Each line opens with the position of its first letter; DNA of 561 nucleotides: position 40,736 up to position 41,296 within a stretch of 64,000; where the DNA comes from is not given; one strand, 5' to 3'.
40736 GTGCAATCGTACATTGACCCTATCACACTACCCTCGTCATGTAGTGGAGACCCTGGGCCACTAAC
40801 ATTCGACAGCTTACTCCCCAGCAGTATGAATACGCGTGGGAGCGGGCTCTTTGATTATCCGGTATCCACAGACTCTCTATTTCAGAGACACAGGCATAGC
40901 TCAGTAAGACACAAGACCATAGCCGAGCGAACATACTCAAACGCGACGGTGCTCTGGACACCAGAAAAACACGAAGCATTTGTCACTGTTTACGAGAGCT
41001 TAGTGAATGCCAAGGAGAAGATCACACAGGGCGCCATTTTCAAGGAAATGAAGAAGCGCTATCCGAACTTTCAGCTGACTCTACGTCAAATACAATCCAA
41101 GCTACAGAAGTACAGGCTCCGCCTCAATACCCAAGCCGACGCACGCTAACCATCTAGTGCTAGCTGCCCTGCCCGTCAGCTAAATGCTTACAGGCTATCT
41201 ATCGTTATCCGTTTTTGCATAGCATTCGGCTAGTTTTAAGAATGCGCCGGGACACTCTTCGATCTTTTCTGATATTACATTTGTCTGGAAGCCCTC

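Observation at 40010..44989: Neighbourhood of transcription-factor genes: plant-type GARP factor, a minimal NF-YB-like histone-fold protein and a possible Myb-like protein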

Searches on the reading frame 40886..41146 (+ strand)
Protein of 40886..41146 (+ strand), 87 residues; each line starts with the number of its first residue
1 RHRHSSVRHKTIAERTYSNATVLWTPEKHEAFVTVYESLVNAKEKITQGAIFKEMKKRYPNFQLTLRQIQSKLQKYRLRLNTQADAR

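Call 15: find_homologous_proteins(query=window:40886-41146:+, max_evalue=0.01)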
Query seq(87 aa): 1 candidates shared short words with the query, none scored E <= 0.01.

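Call 17: search_solved_structures(query=window:40886-41146:+, max_evalue=10, show_alignments=4)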
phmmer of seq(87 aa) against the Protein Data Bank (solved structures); distinct sequences matched with E-value up to 10: 13.
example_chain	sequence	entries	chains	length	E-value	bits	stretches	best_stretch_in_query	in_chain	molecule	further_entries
6j4k_A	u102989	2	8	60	8.9e-06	29.2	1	20-78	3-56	Protein PHOSPHATE STARVATION RESPONSE 1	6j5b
6j4r_A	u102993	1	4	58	1.1e-05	28.9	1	20-78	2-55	Protein PHOSPHATE STARVATION RESPONSE 1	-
7d3y_C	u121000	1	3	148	1.8e-05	28.2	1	17-78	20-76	Protein PHOSPHATE STARVATION RESPONSE 2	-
7d3t_A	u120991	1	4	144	3.3e-05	27.4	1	17-78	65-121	Protein PHOSPHATE STARVATION RESPONSE 2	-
7e40_A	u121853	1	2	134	0.00018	25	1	22-78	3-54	Protein PHOSPHATE STARVATION RESPONSE 2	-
6qec_A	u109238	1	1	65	0.017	18.8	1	16-80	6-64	Transcription factor LUX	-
5lxu_A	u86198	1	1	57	0.041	17.6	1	22-80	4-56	Transcription factor LUX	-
9hsa_A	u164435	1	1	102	0.11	16.2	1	23-67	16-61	X55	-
8xas_A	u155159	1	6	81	0.43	14.3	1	20-81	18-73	Two-component response regulator ARR1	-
2pkd_A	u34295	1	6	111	0.63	13.8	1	21-85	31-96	SLAM family member 5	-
8qhc_A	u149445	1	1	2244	0.76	13.6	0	23-73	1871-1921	Protein SidH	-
8qfs_A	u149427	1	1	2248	0.76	13.6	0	23-73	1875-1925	Protein SidH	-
1irz_A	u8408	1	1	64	0.91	13.3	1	20-81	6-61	ARR10-B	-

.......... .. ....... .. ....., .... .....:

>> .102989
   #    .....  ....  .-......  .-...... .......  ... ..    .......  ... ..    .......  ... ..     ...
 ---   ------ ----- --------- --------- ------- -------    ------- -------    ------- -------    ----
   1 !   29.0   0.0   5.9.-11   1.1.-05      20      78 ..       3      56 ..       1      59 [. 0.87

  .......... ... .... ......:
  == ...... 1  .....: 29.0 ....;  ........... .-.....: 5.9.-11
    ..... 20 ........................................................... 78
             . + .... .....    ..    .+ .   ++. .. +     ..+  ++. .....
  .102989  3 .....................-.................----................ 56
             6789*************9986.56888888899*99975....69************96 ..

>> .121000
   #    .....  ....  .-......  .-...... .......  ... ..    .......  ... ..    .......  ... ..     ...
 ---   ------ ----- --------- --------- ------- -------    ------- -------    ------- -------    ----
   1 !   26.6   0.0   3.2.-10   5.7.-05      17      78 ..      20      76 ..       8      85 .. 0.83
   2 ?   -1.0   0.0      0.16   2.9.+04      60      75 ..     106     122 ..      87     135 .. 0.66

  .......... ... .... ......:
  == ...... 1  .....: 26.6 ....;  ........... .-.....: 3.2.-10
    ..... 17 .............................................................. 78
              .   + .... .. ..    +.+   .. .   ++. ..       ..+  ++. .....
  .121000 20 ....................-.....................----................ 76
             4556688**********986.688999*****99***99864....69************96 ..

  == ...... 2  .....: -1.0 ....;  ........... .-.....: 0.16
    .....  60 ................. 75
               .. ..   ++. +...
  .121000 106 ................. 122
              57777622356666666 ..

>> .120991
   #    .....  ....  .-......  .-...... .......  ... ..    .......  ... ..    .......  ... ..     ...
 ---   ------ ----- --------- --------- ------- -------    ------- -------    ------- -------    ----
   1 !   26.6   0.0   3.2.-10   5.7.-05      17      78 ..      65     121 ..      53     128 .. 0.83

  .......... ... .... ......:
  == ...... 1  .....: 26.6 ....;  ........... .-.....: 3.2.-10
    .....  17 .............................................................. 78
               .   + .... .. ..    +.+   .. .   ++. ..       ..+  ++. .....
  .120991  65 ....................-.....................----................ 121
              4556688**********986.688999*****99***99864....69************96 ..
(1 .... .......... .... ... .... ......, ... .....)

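Call 48: search_protein_representatives(protein=window:40886-41146:+)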
Query: 87 residues. Proteins with E-value up to 0.001 (for the whole library): 10; up to 1e-10: 2; up to 1e-30: 1. The best 10 are listed.
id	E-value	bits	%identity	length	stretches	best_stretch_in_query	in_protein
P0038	2.9e-46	170.5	94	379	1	1-87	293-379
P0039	1.6e-29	117.3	76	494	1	11-85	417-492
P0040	4.9e-10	55.5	38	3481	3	18-45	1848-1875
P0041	1.8e-07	47.3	38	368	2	17-82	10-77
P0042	2.5e-07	46.9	31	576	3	20-77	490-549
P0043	2.2e-05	40.7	30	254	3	22-56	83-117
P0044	1.7e-04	37.9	46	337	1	14-85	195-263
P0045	2.0e-04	37.7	37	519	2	16-83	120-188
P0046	3.5e-04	36.9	37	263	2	16-83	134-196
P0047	6.1e-04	36.1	33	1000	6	11-47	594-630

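Call 50: search_protein_families(library=pfam, proteins=[P0039, P0040, P0041, P0042, P0043, P0044, P0045, P0046, P0047], max_evalue=0.01)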
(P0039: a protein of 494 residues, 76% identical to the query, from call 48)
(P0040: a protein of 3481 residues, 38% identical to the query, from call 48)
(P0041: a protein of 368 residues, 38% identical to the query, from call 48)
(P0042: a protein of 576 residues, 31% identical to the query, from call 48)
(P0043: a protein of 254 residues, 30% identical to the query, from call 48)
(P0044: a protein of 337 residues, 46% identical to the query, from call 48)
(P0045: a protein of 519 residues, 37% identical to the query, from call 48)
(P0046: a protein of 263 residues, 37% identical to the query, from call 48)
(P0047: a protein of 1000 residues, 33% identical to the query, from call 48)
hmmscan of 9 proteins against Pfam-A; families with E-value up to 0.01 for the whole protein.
P0039 (494 aa): 0 families

P0040 (3481 aa): 5 families
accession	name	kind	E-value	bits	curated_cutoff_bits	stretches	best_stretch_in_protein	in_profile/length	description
PF22775.2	GA_3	-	0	1631.3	27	26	2896-2991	2-99/100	GA-like domain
PF08044.16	DUF1707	-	2.6e-24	85.4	27.6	0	1839-1865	9-35/53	DUF1707 SHOCT-like domain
PF09851.14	SHOCT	-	7.2e-16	57.8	27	0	3117-3135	4-22/28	Short C-terminal domain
PF04650.22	YSIRK_signal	-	5.6e-12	45.7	20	1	12-37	1-26/26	YSIRK type signal peptide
PF00746.26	Gram_pos_anchor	-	3.9e-08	33.5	20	1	3438-3477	3-42/43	LPXTG cell wall anchor motif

P0041 (368 aa): 0 families

P0042 (576 aa): 3 families
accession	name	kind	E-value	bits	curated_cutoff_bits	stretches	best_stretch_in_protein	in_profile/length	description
PF00096.32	zf-C2H2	-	0.00015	22.5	25.2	1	295-317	1-23/23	Zinc finger, C2H2 type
PF06847.16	Arc_PepC_II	-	0.00035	21.5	29.9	0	495-551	14-61/93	Archaeal Peptidase A24 C-terminus Type II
PF19039.6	ASK_PH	-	0.0023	18.7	27.8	0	438-532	9-102/103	ASK kinase PH domain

P0043 (254 aa): 0 families

P0044 (337 aa): 0 families

P0045 (519 aa): 0 families

P0046 (263 aa): 2 families
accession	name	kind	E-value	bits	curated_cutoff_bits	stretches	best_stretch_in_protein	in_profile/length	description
PF00249.37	Myb_DNA-binding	-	7.4e-18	64.9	24.4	2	16-65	3-46/46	Myb-like DNA-binding domain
PF14379.11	Myb_CC_LHEQLE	-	1.4e-11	44.4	29.1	2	96-117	1-22/48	MYB-CC type transfactor, LHEQLE motif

P0047 (1000 aa): 12 families
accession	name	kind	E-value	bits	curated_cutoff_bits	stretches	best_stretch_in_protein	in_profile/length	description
PF19789.6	DUF6273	-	2.2e-27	96.5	23.5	1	837-997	2-170/172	Domain of unknown function (DUF6273)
PF12895.13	ANAPC3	-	1.2e-09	38.7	27.2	2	597-657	24-80/82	Anaphase-promoting complex, cyclosome, subunit 3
PF13432.12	TPR_16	-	8.6e-09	36.1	32.7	0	157-206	9-58/65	Tetratricopeptide repeat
PF19556.4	PRTRC_E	-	1.7e-07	31.6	26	0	590-636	112-158/175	PRTRC system protein E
PF07719.23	TPR_2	-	2.8e-07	30.6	27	0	115-136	5-26/34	Tetratricopeptide repeat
PF08037.16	Attractin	-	4e-07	30.4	25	0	538-554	21-37/55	Attractin family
PF13512.12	TPR_18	-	9.5e-06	26.3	21.9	0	27-55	11-39/145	Tetratricopeptide repeat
PF00515.34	TPR_1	-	2.9e-05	24.1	27.8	0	427-444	8-25/34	Tetratricopeptide repeat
PF17169.10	NRBF2_MIT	-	3.3e-05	24.5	29.2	0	427-470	15-58/83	MIT domain of nuclear receptor-binding factor 2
PF09613.16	HrpB1_HrpK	-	0.0017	18.5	29.3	0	118-171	52-107/126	Bacterial type III secretion protein (HrpB1_HrpK)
PF06957.17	COPI_C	-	0.0039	16.4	25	0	715-747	182-214/405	Coatomer (COPI) alpha subunit C-terminus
PF14559.12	TPR_19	-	0.0067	17.2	25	0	300-332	25-57/68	Tetratricopeptide repeat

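Call 51: list_cluster_members(proteins=[P0039, P0041, P0044, P0045, P0043, P0042, P0046])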
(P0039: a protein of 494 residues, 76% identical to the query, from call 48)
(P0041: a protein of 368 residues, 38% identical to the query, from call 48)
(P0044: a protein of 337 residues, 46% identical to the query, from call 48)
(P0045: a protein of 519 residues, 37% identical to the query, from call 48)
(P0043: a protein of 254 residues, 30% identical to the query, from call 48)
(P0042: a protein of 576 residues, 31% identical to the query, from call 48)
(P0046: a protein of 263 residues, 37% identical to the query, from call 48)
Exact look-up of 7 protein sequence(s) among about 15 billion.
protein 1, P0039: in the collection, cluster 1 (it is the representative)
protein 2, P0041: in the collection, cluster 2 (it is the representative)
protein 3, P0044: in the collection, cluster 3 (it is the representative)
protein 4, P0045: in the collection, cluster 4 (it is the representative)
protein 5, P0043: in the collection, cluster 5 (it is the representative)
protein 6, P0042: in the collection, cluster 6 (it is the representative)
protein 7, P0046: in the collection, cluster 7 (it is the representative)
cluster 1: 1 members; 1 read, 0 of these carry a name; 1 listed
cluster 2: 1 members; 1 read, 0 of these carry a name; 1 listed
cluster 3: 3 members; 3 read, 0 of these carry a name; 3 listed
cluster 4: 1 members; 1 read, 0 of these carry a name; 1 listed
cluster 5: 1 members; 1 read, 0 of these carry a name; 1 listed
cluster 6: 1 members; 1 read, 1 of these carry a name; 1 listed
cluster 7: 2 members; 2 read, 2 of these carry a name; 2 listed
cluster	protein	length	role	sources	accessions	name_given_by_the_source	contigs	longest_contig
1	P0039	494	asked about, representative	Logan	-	-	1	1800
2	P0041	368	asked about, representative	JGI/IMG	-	-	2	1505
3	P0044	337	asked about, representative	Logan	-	-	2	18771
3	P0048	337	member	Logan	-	-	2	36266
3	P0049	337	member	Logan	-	-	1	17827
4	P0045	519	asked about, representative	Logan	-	-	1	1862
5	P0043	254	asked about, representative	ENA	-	-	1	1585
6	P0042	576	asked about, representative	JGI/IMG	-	uncharacterized protein YukE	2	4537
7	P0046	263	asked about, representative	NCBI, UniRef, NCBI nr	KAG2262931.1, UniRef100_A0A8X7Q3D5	hypothetical protein Bca52824_070010 [Brassica carinata] | HTH myb-type domain-containing protein n=1 Tax=Brassica carinata TaxID=52824 ...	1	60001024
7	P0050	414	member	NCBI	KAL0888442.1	hypothetical protein Bca101_012425 [Brassica carinata]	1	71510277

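Call 55: find_encoding_contigs(protein=P0044, flank=6000, max_places=2)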
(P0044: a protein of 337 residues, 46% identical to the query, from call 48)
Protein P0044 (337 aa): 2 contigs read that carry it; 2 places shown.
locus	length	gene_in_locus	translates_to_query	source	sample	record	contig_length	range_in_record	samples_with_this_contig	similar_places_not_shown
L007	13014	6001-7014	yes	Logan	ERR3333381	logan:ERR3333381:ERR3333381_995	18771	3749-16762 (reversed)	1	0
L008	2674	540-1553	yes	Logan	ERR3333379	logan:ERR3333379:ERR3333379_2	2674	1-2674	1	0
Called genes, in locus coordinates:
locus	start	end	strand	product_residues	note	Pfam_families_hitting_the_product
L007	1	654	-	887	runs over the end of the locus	?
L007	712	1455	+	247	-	-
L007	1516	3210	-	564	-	-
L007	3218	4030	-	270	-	-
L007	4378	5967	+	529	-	-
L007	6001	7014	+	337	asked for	-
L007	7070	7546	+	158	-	PF00578:AhpC-TSA, PF08534:Redoxin (weak), PF00085:Thioredoxin (weak), PF13905:Thioredoxin_8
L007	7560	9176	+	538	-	PF00899:ThiF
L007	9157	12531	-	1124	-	PF21038:CEP104_N, PF21039:CEP104_ZnF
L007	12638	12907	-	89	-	-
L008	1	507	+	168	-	?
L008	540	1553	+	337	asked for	-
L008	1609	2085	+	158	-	PF00578:AhpC-TSA, PF08534:Redoxin (weak), PF00085:Thioredoxin (weak), PF13905:Thioredoxin_8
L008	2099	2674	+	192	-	?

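Call 63: search_solved_structures(query=A5, max_evalue=0.01)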
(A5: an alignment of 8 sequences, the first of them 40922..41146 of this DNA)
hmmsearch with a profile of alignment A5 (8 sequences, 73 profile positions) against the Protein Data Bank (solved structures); distinct sequences matched with E-value up to 0.01: 12.
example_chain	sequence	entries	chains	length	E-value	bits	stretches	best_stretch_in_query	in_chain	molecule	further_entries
7d3y_C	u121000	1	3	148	4.2e-24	87.9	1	3-70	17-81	Protein PHOSPHATE STARVATION RESPONSE 2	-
7d3t_A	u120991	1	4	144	4.6e-24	87.8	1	3-70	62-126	Protein PHOSPHATE STARVATION RESPONSE 2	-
6j4k_A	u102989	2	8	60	1.2e-23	86.5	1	8-68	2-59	Protein PHOSPHATE STARVATION RESPONSE 1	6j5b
6j4r_A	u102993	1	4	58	1.8e-23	85.9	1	8-67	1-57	Protein PHOSPHATE STARVATION RESPONSE 1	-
7e40_A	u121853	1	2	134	8.5e-21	77.3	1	10-70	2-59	Protein PHOSPHATE STARVATION RESPONSE 2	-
8xas_A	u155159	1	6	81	1.4e-19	73.4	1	4-67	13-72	Two-component response regulator ARR1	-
9h6e_D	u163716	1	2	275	1.6e-18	70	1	4-67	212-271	Two-component response regulator ARR1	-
8xat_A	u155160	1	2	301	1.9e-18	69.8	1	4-67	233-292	Two-component response regulator ARR1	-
1irz_A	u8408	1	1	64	4.1e-16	62.3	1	6-68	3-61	ARR10-B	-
6qec_A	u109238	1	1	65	4.2e-16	62.3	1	4-67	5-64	Transcription factor LUX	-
5lxu_A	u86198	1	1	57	1.3e-15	60.7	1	9-67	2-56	Transcription factor LUX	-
6nvz_A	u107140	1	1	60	9.5e-05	25.9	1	7-70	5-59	Myb family DNA-binding protein shaqkyf family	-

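Call 65: search_solved_structures(query=A6, max_evalue=1)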
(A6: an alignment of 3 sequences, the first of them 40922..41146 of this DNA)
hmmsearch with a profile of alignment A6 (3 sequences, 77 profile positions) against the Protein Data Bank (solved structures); distinct sequences matched with E-value up to 1: 16.
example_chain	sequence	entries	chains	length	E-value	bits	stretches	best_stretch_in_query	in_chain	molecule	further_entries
7d3y_C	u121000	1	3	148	2.6e-10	43.6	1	5-68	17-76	Protein PHOSPHATE STARVATION RESPONSE 2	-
6j4k_A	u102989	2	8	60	3.1e-10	43.3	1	12-68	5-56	Protein PHOSPHATE STARVATION RESPONSE 1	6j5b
6j4r_A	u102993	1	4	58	3.2e-10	43.3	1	12-67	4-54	Protein PHOSPHATE STARVATION RESPONSE 1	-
7d3t_A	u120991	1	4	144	9.2e-10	41.8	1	5-68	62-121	Protein PHOSPHATE STARVATION RESPONSE 2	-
7e40_A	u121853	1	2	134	8.1e-09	38.8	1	13-68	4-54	Protein PHOSPHATE STARVATION RESPONSE 2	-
8xas_A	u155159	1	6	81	6.2e-06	29.6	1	8-70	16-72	Two-component response regulator ARR1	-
6qec_A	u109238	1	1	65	1.3e-05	28.5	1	3-70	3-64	Transcription factor LUX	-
1irz_A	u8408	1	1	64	6.8e-05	26.2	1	11-70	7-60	ARR10-B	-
5lxu_A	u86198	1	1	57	8.4e-05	25.9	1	12-70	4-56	Transcription factor LUX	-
9h6e_D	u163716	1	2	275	8.6e-05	25.9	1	9-69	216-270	Two-component response regulator ARR1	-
8xat_A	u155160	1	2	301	9.5e-05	25.8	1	9-70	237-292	Two-component response regulator ARR1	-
7zos_A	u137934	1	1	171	0.05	17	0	12-32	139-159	Non-symbiotic hemoglobin class 1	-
7z1u_A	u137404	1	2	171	0.051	17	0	12-32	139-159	Non-symbiotic hemoglobin class 1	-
8qhc_A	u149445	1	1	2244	0.16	15.4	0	15-40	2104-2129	Protein SidH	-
8qfs_A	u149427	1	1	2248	0.17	15.4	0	15-40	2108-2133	Protein SidH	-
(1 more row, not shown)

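Call 69: predict_structure(alignment_id=A5)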
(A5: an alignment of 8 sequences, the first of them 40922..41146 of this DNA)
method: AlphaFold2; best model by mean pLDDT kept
length: 75 residues; sequences in the alignment: 8
mean_pLDDT: 84.9   pTM: 0.70
mean pLDDT of the five models: 84.9, 83.3, 82.5, 80.8, 78.1
residues with pLDDT >= 90: 46; 70-90: 18; 50-70: 5; < 50: 6
segments of 3 or more residues with pLDDT < 50: 1-4
pLDDT, mean of each block of 10 residues (from residue 1): 50 91 94 92 92 91 90 73
secondary structure, 60 per line:
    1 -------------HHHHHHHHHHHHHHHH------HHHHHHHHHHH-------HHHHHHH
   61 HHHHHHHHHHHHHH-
elements in order: H14-29 H36-46 H54-74

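Call 78: find_encoding_contigs(protein=P0039, flank=3000, max_places=3)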
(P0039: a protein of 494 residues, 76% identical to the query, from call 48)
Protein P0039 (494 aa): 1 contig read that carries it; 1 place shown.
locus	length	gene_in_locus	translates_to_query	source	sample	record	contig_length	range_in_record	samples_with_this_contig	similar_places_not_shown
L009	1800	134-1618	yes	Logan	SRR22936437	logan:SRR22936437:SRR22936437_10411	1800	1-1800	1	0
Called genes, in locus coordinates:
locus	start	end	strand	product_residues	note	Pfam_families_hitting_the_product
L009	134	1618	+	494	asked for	-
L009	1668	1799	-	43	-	?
